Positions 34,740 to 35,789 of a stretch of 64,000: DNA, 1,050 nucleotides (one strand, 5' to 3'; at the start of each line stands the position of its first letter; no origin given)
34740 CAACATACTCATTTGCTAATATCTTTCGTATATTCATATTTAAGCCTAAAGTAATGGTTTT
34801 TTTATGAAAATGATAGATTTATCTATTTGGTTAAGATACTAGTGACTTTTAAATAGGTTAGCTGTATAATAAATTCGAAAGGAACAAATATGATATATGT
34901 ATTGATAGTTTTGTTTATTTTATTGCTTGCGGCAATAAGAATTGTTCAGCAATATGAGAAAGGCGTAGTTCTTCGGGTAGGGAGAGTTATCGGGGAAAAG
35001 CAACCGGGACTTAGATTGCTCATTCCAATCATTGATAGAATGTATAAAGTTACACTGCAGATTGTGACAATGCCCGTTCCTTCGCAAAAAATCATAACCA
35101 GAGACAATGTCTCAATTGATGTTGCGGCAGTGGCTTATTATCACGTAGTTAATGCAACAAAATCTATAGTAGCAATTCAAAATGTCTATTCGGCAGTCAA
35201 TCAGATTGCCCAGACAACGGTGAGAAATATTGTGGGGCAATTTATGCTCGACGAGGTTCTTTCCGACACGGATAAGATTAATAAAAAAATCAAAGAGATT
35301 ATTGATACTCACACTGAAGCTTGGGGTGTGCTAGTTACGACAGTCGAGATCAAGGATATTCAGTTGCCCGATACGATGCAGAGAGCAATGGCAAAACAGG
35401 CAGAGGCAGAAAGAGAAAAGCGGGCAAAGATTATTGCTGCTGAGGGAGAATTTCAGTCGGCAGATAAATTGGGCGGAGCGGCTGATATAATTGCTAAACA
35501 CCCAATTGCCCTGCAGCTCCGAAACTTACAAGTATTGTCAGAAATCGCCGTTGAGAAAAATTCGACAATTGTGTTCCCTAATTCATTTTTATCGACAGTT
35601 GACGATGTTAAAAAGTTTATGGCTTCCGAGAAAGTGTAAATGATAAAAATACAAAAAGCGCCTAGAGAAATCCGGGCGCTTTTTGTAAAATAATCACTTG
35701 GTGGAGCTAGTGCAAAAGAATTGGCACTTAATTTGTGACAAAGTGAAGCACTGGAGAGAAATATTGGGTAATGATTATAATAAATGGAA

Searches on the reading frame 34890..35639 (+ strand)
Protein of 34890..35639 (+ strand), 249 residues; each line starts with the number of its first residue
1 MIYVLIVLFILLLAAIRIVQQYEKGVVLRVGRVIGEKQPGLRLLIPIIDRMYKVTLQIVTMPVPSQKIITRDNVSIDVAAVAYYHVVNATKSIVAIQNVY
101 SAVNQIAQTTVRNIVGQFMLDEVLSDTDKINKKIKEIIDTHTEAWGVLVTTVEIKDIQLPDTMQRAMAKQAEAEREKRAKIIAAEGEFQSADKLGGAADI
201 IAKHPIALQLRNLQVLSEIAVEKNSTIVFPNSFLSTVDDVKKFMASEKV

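Call 6: search_protein_families(library=pfam, proteins=[window:34890-35639:+])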
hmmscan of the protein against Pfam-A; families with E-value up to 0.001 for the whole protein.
window:34890-35639:+ (249 aa): 2 families
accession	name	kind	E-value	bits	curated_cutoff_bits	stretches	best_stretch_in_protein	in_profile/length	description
PF01145.31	Band_7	-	9e-37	127.3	23.6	1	18-187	2-175/176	SPFH domain / Band 7 family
PF13421.11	Band_7_1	-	1.1e-05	25.6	24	1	87-172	121-208/211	SPFH domain-Band 7 family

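Call 10: find_encoding_contigs(protein=window:34890-35639:+, flank=6000, max_places=10)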
Protein window:34890-35639:+ (249 aa): 1 contig read that carries it; 1 place shown.
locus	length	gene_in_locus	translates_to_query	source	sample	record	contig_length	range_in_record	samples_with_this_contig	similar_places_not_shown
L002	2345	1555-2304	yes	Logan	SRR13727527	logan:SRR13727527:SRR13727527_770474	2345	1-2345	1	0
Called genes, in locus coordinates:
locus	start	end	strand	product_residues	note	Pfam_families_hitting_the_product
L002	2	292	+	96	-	?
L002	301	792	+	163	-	PF00186:DHFR_1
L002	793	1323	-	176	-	PF00383:dCMP_cyt_deam_1, PF14437:MafB19-deam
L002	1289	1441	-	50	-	-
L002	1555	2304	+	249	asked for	PF01145:Band_7, PF13421:Band_7_1 (weak)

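Call 20: find_homologous_proteins(query=window:34890-35639:+, max_evalue=1e-30)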
Query window:34890-35639:+ (249 aa): 7998 proteins with E <= 1e-30 among 8000 candidates; the best 120 are listed.
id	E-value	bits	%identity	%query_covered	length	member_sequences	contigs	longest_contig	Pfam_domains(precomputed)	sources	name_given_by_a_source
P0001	1.6e-148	510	100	100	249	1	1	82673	PF01145.32,PF13421.12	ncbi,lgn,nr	ncbi:MAG: slipin family protein [bacterium]|nr:slipin family protein [bacterium]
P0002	6.1e-132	456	85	99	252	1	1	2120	PF01145.32,PF13421.12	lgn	-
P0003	1.9e-131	454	86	95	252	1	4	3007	PF01145.32,PF13421.12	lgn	-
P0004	2.2e-131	454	86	99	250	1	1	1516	PF01145.32,PF13421.12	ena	-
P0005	2.3e-131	454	85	99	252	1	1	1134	PF01145.32,PF13421.12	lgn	-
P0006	5.3e-131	453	86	95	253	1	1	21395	PF01145.32,PF13421.12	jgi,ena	-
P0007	1.7e-130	451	86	99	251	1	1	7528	PF01145.32,PF13421.12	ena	-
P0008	3.1e-130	450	85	99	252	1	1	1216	PF01145.32,PF13421.12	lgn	-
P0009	3.9e-130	450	86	99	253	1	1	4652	PF01145.32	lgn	-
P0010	4.9e-130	450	85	99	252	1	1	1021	PF01145.32,PF13421.12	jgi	-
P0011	1.2e-129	448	84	99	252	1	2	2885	PF01145.32,PF13421.12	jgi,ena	-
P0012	1.9e-129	448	86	99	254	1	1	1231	PF01145.32,PF13421.12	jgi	-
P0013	1.1e-128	445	85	95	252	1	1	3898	PF01145.32,PF13421.12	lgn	-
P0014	2.5e-128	444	83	99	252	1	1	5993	PF01145.32,PF13421.12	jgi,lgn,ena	-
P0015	2.7e-128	444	85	95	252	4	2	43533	PF01145.32,PF13421.12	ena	-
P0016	3.5e-128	444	84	100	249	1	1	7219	PF01145.32,PF13421.12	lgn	-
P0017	3.7e-128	443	87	94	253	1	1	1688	PF01145.32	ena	-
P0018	7.4e-128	442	84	100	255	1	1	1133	PF01145.32,PF13421.12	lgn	-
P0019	3.8e-127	440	84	95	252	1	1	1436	PF01145.32,PF13421.12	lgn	-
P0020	5.6e-127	440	83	95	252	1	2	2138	PF01145.32,PF13421.12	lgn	-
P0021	9.2e-127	439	85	98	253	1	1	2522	PF01145.32,PF13421.12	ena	-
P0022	1.4e-126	438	82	99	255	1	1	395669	PF01145.32,PF13421.12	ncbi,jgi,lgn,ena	ncbi:MAG: slipin family protein [Patescibacteria group bacterium]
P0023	2.1e-126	438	83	99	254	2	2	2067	PF01145.32,PF13421.12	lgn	-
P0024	4.0e-126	437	85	98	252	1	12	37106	PF01145.32,PF13421.12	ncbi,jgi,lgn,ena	-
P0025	5.2e-126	436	82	99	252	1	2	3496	PF01145.32,PF13421.12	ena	-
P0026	1.1e-125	435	85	98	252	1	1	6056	PF01145.32,PF13421.12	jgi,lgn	-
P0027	1.9e-125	435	82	99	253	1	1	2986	PF01145.32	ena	-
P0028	7.3e-125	433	86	95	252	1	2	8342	PF01145.32,PF13421.12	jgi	jgi:regulator of protease activity HflC (stomatin/prohibitin superfamily)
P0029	7.6e-125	433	83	98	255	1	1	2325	PF01145.32,PF13421.12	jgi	jgi:regulator of protease activity HflC (stomatin/prohibitin superfamily)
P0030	1.3e-124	432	83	95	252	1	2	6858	PF01145.32,PF13421.12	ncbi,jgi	-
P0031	2.2e-124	431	83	100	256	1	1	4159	PF01145.32,PF13421.12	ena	-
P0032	4.3e-124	430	82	100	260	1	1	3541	PF01145.32,PF13421.12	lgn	-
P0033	6.8e-124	430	84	99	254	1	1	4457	PF01145.32,PF13421.12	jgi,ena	-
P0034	7.0e-124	430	83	98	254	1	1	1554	PF01145.32,PF13421.12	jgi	jgi:regulator of protease activity HflC (stomatin/prohibitin superfamily)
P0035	1.2e-123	429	80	99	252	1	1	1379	PF01145.32,PF13421.12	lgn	-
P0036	2.1e-123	428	83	99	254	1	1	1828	PF01145.32,PF13421.12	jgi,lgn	jgi:regulator of protease activity HflC (stomatin/prohibitin superfamily)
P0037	2.7e-123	428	80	100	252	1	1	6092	PF01145.32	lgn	-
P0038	3.4e-123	427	85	96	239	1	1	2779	PF01145.32,PF13421.12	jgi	jgi:regulator of protease activity HflC (stomatin/prohibitin superfamily)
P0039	3.4e-123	427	82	98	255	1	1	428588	PF01145.32,PF13421.12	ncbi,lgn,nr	ncbi:MAG: slipin family protein [bacterium]|nr:slipin family protein [bacterium]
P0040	4.0e-123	427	84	94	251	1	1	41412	PF01145.32,PF13421.12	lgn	-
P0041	4.5e-123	427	82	99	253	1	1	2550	PF01145.32,PF13421.12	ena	-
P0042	7.0e-123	426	85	94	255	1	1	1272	PF01145.32,PF13421.12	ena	-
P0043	1.5e-122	425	80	99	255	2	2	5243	PF01145.32,PF13421.12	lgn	-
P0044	2.0e-122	425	81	100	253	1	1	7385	PF01145.32,PF13421.12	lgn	-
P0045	2.4e-122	424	82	95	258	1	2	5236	PF01145.32,PF13421.12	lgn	-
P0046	2.6e-122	424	80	99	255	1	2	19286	PF01145.32,PF13421.12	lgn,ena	-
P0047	3.1e-122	424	80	99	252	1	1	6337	PF01145.32,PF13421.12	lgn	-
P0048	7.5e-122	423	83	99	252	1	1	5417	PF01145.32,PF13421.12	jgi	jgi:regulator of protease activity HflC (stomatin/prohibitin superfamily)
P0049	9.3e-122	423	85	95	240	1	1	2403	PF01145.32,PF13421.12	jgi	jgi:regulator of protease activity HflC (stomatin/prohibitin superfamily)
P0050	1.2e-121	422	81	100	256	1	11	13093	PF01145.32,PF13421.12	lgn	-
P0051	2.0e-121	421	82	99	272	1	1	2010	PF01145.32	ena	-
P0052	2.2e-121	421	82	100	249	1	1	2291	PF01145.32,PF13421.12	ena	-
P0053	3.7e-121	421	81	99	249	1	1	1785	PF01145.32,PF13421.12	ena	-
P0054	3.9e-121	421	79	100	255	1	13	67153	PF01145.32,PF13421.12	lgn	-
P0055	4.5e-121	420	82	99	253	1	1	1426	PF01145.32,PF13421.12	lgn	-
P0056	8.4e-121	419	84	94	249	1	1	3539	PF01145.32,PF13421.12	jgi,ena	-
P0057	1.1e-120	419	80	99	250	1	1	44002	PF01145.32,PF13421.12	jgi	-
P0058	1.1e-120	419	80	99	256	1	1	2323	PF01145.32,PF13421.12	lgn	-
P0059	1.3e-120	419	78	100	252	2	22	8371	PF01145.32,PF13421.12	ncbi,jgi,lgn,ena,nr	ncbi:band 7 domain-containing protein [bacterium (Candidatus Howlettbacteria) CG_4_10_14_3_um_filter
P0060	1.5e-120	419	78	99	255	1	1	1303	PF01145.32,PF13421.12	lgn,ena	-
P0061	1.5e-120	419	84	93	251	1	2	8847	PF01145.32,PF13421.12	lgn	-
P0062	1.6e-120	419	81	99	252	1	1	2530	PF01145.32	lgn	-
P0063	1.6e-120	419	81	99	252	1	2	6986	PF01145.32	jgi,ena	jgi:regulator of protease activity HflC (stomatin/prohibitin superfamily)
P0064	1.8e-120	418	79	100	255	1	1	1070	PF01145.32,PF13421.12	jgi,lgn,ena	-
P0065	2.4e-120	418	78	100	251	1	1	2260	PF01145.32,PF13421.12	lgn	-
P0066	2.5e-120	418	82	99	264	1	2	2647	PF01145.32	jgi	jgi:regulator of protease activity HflC (stomatin/prohibitin superfamily)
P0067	3.1e-120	418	79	98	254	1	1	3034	PF01145.32,PF13421.12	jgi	jgi:regulator of protease activity HflC (stomatin/prohibitin superfamily)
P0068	3.1e-120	418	79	100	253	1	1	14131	PF01145.32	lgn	-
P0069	4.3e-120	417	80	99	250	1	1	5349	PF01145.32,PF13421.12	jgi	jgi:regulator of protease activity HflC (stomatin/prohibitin superfamily)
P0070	6.4e-120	417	80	99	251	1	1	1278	PF01145.32,PF13421.12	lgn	-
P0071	7.3e-120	416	80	99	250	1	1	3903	PF01145.32,PF13421.12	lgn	-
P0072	7.6e-120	416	83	94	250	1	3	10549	PF01145.32,PF13421.12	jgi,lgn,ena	-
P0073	8.3e-120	416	78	100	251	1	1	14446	PF01145.32,PF13421.12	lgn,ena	-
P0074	9.8e-120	416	82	98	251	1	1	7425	PF01145.32,PF13421.12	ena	-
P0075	1.0e-119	416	78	100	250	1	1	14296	PF01145.32,PF13421.12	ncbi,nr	ncbi:MAG: slipin family protein [Candidatus Berkelbacteria bacterium]|nr:slipin family protein [Cand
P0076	1.1e-119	416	83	96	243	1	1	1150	PF01145.32,PF13421.12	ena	-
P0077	1.6e-119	415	83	94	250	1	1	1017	PF01145.32,PF13421.12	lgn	-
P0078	1.6e-119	415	78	98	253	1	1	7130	PF01145.32,PF13421.12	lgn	-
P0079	1.7e-119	415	81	94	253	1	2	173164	PF01145.32,PF13421.12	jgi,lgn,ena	-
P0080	1.9e-119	415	78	100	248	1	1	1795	PF01145.32,PF13421.12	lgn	-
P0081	2.5e-119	415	80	99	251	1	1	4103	PF01145.32,PF13421.12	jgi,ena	-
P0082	2.7e-119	415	78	100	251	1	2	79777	PF01145.32,PF13421.12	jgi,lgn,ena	-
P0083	3.0e-119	414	81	99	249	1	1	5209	PF01145.32,PF13421.12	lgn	-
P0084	3.1e-119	414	78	100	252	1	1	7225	PF01145.32,PF13421.12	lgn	-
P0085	3.2e-119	414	77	99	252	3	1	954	PF01145.32,PF13421.12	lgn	-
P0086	6.9e-119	413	79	99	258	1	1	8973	PF01145.32,PF13421.12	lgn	-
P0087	7.8e-119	413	80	99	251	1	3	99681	PF01145.32,PF13421.12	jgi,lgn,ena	-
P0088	8.0e-119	413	80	99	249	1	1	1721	PF01145.32,PF13421.12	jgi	jgi:regulator of protease activity HflC (stomatin/prohibitin superfamily)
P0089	8.8e-119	413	81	97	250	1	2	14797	PF01145.32,PF13421.12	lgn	-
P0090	1.2e-118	412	80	99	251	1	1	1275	PF01145.32,PF13421.12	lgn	-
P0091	1.6e-118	412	81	94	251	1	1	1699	PF01145.32,PF13421.12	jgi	jgi:regulator of protease activity HflC (stomatin/prohibitin superfamily)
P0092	1.7e-118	412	81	94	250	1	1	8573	PF01145.32,PF13421.12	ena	-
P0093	1.9e-118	412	79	99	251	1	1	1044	PF01145.32,PF13421.12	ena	-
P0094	2.0e-118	412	79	98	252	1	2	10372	PF01145.32,PF13421.12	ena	-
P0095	2.0e-118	412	77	99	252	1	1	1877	PF01145.32,PF13421.12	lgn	-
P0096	2.6e-118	411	79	99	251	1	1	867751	PF01145.32,PF13421.12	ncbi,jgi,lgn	ncbi:MAG: slipin family protein [Patescibacteria group bacterium]|jgi:regulator of protease activity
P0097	3.9e-118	411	79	99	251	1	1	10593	PF01145.32,PF13421.12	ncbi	-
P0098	4.2e-118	411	80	99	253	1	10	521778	PF01145.32,PF13421.12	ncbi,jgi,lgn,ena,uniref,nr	ncbi:TPA: band 7 domain-containing protein [candidate division CPR2 bacterium]|uniref:Stomatin-like 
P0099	4.2e-118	411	79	100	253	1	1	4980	PF01145.32,PF13421.12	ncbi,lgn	-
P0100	5.4e-118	410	82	94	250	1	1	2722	PF01145.32,PF13421.12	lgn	-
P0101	6.3e-118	410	81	93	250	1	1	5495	PF01145.32,PF13421.12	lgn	-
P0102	6.5e-118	410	79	98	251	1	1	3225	PF01145.32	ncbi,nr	ncbi:MAG: slipin family protein [Candidatus Berkelbacteria bacterium]|nr:slipin family protein [Cand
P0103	6.7e-118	410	79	98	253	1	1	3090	PF01145.32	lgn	-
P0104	8.1e-118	410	81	93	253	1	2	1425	PF01145.32,PF13421.12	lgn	-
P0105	1.2e-117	409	80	98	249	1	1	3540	PF01145.32,PF13421.12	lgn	-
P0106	1.2e-117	409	81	94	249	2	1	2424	PF01145.32,PF13421.12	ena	-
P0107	1.6e-117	409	80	98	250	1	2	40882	PF01145.32,PF13421.12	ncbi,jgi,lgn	jgi:regulator of protease activity HflC (stomatin/prohibitin superfamily)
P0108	1.6e-117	409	80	94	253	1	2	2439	PF01145.32,PF13421.12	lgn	-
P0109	1.9e-117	408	79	96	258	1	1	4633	PF01145.32,PF13421.12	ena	-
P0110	2.6e-117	408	78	100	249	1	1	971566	PF01145.32,PF13421.12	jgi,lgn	jgi:regulator of protease activity HflC (stomatin/prohibitin superfamily)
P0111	2.7e-117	408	82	94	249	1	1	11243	PF01145.32,PF13421.12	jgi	jgi:regulator of protease activity HflC (stomatin/prohibitin superfamily)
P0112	2.7e-117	408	78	98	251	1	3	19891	PF01145.32,PF13421.12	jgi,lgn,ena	-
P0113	2.7e-117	408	81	93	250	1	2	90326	PF01145.32,PF13421.12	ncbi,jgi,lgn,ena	ncbi:MAG: slipin family protein [Candidatus Berkelbacteria bacterium]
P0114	2.9e-117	408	81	95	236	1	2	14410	PF01145.32,PF13421.12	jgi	jgi:regulator of protease activity HflC (stomatin/prohibitin superfamily)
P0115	3.0e-117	408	78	99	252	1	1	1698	PF01145.32,PF13421.12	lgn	-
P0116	3.8e-117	407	83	94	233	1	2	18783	PF01145.32,PF13421.12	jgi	jgi:regulator of protease activity HflC (stomatin/prohibitin superfamily)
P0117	5.5e-117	407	79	99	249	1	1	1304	PF01145.32,PF13421.12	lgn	-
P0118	5.7e-117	407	76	96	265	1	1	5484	PF01145.32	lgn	-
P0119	5.7e-117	407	75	98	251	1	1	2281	PF01145.32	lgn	-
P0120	6.1e-117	407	78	98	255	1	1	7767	PF01145.32,PF13421.12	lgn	-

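Call 22: find_encoding_contigs(protein=P0006, flank=8000, max_places=3)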
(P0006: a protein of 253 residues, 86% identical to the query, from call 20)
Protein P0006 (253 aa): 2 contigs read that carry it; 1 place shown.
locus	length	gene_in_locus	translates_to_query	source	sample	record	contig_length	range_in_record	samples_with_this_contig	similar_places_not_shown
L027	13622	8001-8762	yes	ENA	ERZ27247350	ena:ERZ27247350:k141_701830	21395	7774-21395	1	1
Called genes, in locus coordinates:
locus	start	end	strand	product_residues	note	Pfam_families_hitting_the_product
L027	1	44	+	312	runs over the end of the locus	-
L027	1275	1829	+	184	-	-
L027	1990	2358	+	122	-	-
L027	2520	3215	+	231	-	PF09360:zf-CDGSH, PF06902:Fer4_19, PF09360:zf-CDGSH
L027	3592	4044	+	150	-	PF22381:Staph_reg_Sar_Rot (weak), PF12802:MarR_2 (weak), PF01047:MarR, PF12840:HTH_20 (weak), PF13601:HTH_34 (weak)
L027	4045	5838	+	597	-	PF00664:ABC_membrane, PF00005:ABC_tran, PF02463:SMC_N (faint)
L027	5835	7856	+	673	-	PF00664:ABC_membrane, PF00005:ABC_tran, PF02463:SMC_N (faint), PF13401:AAA_22 (faint)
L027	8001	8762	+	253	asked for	PF01145:Band_7, PF13421:Band_7_1 (weak)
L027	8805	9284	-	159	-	-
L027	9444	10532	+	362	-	PF05228:CHASE4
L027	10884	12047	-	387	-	PF12704:MacB_PCD, PF02687:FtsX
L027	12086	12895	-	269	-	PF00005:ABC_tran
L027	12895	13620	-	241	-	?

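Call 23: find_encoding_contigs(protein=P0015, flank=8000, max_places=3)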
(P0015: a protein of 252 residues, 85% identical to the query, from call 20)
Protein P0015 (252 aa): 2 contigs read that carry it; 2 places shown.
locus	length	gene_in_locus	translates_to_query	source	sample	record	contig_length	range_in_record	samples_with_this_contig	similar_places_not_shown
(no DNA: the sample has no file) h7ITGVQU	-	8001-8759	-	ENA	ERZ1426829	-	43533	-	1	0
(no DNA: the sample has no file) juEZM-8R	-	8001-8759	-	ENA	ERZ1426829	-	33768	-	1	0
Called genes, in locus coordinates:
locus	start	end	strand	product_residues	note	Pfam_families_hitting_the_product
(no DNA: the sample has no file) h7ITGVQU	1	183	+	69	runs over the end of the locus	-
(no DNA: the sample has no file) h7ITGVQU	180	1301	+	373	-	PF07995:GSDH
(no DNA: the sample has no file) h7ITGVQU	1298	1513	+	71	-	PF10967:DUF2769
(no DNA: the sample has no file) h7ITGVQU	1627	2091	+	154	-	PF22381:Staph_reg_Sar_Rot (weak), PF12802:MarR_2, PF01022:HTH_5 (weak), PF01047:MarR, PF12840:HTH_20, PF13601:HTH_34 (weak)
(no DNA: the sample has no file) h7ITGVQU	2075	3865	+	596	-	PF00664:ABC_membrane, PF00005:ABC_tran, PF02463:SMC_N (faint)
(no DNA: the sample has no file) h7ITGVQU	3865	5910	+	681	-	PF00664:ABC_membrane, PF00005:ABC_tran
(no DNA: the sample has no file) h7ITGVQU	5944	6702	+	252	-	PF00528:BPD_transp_1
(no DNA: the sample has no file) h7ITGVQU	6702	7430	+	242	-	PF00005:ABC_tran, PF13304:AAA_21 (faint)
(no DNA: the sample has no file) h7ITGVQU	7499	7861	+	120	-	-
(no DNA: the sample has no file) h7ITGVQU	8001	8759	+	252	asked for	PF01145:Band_7, PF13421:Band_7_1 (faint)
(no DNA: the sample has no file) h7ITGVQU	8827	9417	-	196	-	-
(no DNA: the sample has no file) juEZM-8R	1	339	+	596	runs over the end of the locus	PF00664:ABC_membrane, PF00005:ABC_tran, PF02463:SMC_N (faint)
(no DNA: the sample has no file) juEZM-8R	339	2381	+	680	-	PF00664:ABC_membrane, PF00005:ABC_tran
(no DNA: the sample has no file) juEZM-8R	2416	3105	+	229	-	PF00005:ABC_tran, PF02463:SMC_N (weak), PF13304:AAA_21 (faint)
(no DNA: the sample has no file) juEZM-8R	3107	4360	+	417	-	PF12704:MacB_PCD, PF02687:FtsX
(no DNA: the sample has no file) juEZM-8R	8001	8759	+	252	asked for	PF01145:Band_7, PF13421:Band_7_1 (faint)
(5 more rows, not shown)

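Call 24: find_encoding_contigs(protein=P0024, flank=8000, max_places=4)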
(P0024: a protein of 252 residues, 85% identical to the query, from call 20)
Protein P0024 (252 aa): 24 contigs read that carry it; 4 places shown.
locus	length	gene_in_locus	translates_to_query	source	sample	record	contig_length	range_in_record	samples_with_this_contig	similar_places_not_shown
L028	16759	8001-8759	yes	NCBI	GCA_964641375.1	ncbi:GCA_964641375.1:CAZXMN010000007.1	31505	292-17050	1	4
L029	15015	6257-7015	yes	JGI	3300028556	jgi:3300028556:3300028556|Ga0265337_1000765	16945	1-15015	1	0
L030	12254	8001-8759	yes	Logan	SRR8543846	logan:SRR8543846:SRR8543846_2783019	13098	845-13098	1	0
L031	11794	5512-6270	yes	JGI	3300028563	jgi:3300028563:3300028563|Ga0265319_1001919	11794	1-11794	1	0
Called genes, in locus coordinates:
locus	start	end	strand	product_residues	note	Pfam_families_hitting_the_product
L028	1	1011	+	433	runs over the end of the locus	?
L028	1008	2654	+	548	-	PF03023:MurJ, PF01554:MatE (weak)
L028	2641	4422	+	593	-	PF00009:GTP_EFTU, PF01926:MMR_HSR1 (faint), PF03144:GTP_EFTU_D2, PF00679:EFG_C, PF06421:LepA_C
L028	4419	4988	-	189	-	PF00081:Sod_Fe_N (weak), PF02777:Sod_Fe_C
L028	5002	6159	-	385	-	PF18845:baeRF_family3, PF18848:baeRF_family6, PF18849:baeRF_family7, PF18851:baeRF_family8 (weak), PF18855:baeRF_family11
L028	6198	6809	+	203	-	PF06197:DUF998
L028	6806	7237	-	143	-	PF00258:Flavodoxin_1 (weak), PF12641:Flavodoxin_3 (weak), PF12724:Flavodoxin_5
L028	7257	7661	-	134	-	PF01814:Hemerythrin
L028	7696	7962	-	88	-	-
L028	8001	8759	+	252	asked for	PF01145:Band_7, PF13421:Band_7_1 (faint)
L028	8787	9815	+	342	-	PF07143:AttH, PF17186:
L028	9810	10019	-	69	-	-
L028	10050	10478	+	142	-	-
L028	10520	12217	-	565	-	PF12229:PG_binding_4, PF04294:VanW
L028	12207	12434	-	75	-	PF11213:DUF3006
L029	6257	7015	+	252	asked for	PF01145:Band_7, PF13421:Band_7_1 (faint)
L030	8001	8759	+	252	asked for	PF01145:Band_7, PF13421:Band_7_1 (faint)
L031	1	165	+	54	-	?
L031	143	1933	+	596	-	PF00009:GTP_EFTU, PF01926:MMR_HSR1 (faint), PF03144:GTP_EFTU_D2, PF00679:EFG_C, PF06421:LepA_C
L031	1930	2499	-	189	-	PF00081:Sod_Fe_N (weak), PF02777:Sod_Fe_C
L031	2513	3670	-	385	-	PF18845:baeRF_family3, PF18848:baeRF_family6, PF18849:baeRF_family7, PF18851:baeRF_family8 (weak), PF18855:baeRF_family11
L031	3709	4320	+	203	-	PF06197:DUF998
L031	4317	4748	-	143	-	PF00258:Flavodoxin_1 (weak), PF12641:Flavodoxin_3 (weak), PF12724:Flavodoxin_5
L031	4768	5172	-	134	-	PF01814:Hemerythrin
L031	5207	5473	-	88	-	-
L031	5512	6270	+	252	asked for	PF01145:Band_7, PF13421:Band_7_1 (faint)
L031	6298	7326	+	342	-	PF07143:AttH, PF17186:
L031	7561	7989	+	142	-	-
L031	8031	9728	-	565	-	PF12229:PG_binding_4, PF04294:VanW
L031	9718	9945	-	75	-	PF11213:DUF3006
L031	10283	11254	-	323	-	PF01368:DHH, PF02833:DHHA2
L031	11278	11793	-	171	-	?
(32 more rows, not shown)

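Call 69: find_encoding_contigs(protein=P0016, flank=8000, max_places=3)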
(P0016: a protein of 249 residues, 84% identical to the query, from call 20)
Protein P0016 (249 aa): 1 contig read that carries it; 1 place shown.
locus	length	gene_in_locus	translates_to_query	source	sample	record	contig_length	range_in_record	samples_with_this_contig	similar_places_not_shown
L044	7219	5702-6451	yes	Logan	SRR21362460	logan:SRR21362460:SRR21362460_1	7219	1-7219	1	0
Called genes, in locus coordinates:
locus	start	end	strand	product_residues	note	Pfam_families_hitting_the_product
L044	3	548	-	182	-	?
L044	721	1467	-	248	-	PF00702:Hydrolase, PF13419:HAD_2, PF13242:Hydrolase_like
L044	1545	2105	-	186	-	PF06941:NT5C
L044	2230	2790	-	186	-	PF00383:dCMP_cyt_deam_1, PF14437:MafB19-deam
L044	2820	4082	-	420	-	PF12679:ABC2_membrane_2, PF12698:ABC2_membrane_3, PF01061:ABC2_membrane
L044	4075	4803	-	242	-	PF02463:SMC_N (faint), PF00005:ABC_tran, PF13304:AAA_21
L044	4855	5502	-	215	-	PF01966:HD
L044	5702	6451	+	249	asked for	PF01145:Band_7, PF13421:Band_7_1 (faint)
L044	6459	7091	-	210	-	PF00173:Cyt-b5 (weak)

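Call 73: find_encoding_contigs(protein=P0007, flank=8000, max_places=3)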
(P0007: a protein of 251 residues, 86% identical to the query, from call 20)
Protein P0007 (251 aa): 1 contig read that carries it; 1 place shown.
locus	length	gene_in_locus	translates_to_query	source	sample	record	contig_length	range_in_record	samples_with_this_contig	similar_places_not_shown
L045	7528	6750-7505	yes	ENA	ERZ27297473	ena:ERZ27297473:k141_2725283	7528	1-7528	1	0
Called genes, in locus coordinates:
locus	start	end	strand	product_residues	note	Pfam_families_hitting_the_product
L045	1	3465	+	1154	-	?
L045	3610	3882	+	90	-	PF21818:DUF6884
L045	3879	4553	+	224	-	PF26468:GIY_YIG_3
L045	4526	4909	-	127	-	PF00989:PAS, PF13188:PAS_8 (weak), PF13426:PAS_9, PF08447:PAS_3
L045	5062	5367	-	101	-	-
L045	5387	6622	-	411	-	PF24517:CBM96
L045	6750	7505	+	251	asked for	PF01145:Band_7, PF13421:Band_7_1 (faint)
